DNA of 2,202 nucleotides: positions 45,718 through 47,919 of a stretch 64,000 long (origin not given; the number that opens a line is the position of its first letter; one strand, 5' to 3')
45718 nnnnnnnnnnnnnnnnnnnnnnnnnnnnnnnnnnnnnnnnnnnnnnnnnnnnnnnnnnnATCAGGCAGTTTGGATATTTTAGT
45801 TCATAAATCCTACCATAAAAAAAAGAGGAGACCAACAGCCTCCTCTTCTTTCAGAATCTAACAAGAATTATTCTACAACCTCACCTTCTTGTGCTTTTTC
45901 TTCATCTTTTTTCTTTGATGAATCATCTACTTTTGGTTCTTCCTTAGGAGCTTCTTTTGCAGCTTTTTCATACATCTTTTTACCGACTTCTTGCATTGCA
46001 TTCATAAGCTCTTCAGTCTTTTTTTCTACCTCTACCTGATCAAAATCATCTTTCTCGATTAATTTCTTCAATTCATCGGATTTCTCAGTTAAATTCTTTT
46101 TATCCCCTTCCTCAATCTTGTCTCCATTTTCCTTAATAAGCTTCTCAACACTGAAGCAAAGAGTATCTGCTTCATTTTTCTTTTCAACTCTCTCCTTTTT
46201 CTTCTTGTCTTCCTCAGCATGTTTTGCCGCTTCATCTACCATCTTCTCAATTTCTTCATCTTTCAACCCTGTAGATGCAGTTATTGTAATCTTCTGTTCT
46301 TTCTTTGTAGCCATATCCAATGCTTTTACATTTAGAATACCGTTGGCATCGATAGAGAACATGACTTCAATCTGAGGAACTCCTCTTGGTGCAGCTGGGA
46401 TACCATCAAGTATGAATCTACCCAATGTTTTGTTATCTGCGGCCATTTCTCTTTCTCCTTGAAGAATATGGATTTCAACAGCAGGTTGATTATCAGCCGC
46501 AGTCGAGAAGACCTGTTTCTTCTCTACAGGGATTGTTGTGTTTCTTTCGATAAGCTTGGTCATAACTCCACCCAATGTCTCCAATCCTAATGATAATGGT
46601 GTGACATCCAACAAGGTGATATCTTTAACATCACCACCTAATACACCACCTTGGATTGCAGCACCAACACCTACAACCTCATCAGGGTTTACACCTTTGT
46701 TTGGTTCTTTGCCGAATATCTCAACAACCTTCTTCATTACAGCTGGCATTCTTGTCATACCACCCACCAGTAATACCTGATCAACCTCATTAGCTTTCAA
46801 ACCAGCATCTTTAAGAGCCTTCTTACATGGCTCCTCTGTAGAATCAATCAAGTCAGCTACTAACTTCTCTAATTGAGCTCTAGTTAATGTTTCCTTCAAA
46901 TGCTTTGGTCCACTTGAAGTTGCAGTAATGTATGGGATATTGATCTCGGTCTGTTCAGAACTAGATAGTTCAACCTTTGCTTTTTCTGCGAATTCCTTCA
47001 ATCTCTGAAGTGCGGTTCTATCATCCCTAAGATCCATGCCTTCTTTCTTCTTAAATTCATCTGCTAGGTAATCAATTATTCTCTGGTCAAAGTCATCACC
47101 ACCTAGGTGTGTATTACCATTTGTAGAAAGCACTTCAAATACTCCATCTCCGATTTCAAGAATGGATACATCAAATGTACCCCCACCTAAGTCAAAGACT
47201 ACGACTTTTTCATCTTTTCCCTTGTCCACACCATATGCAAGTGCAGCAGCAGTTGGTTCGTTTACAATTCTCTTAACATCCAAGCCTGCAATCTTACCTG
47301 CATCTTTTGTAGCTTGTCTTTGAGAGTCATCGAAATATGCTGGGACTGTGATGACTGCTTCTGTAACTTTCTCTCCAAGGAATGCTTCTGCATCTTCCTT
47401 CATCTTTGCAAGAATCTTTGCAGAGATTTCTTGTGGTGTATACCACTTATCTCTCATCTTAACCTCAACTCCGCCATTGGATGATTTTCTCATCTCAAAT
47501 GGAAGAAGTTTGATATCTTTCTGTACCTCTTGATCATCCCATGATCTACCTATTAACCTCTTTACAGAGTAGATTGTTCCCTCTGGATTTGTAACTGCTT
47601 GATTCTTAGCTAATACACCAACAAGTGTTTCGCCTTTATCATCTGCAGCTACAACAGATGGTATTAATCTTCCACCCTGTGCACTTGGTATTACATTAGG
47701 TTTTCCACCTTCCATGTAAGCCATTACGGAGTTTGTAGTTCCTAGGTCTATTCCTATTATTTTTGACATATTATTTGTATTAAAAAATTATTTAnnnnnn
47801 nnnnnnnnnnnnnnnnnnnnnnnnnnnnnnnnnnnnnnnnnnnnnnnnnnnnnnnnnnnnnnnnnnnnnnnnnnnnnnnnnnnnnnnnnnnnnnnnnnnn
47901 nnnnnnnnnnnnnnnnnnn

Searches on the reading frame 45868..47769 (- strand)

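Call 57: search_protein_families(library=ncbifam, proteins=[window:45868-47769:-], max_evalue=1e-20)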
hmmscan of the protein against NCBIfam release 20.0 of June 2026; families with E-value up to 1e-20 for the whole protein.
window:45868-47769:- (633 aa): 8 families
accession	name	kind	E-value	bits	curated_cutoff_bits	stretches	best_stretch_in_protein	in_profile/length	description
NF001413.0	PRK00290.1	equivalog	8.9e-296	982.3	648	1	1-624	1-619/625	molecular chaperone DnaK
TIGR02350.1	prok_dnaK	equivalog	8.3e-288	955.7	822.55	1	3-600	1-595/596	molecular chaperone DnaK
NF009947.0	PRK13411.1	equivalog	1.9e-262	872.2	1002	1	1-620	1-620/662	molecular chaperone DnaK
NF009946.0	PRK13410.1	equivalog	1.2e-243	810.2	1019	1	1-607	1-609/669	molecular chaperone DnaK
NF003520.0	PRK05183.1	subfamily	5e-194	646.2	620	1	4-607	21-612/621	Fe-S protein assembly chaperone HscA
TIGR01991.1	HscA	equivalog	2.3e-192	640.7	708.55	1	5-606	2-591/600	Fe-S protein assembly chaperone HscA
NF002399.0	PRK01433.1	equivalog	1.2e-124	417.1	743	1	4-591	21-569/595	Fe-S protein assembly chaperone HscA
NF008673.0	PRK11678.1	equivalog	6.4e-23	81.3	331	0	115-208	129-230/450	molecular chaperone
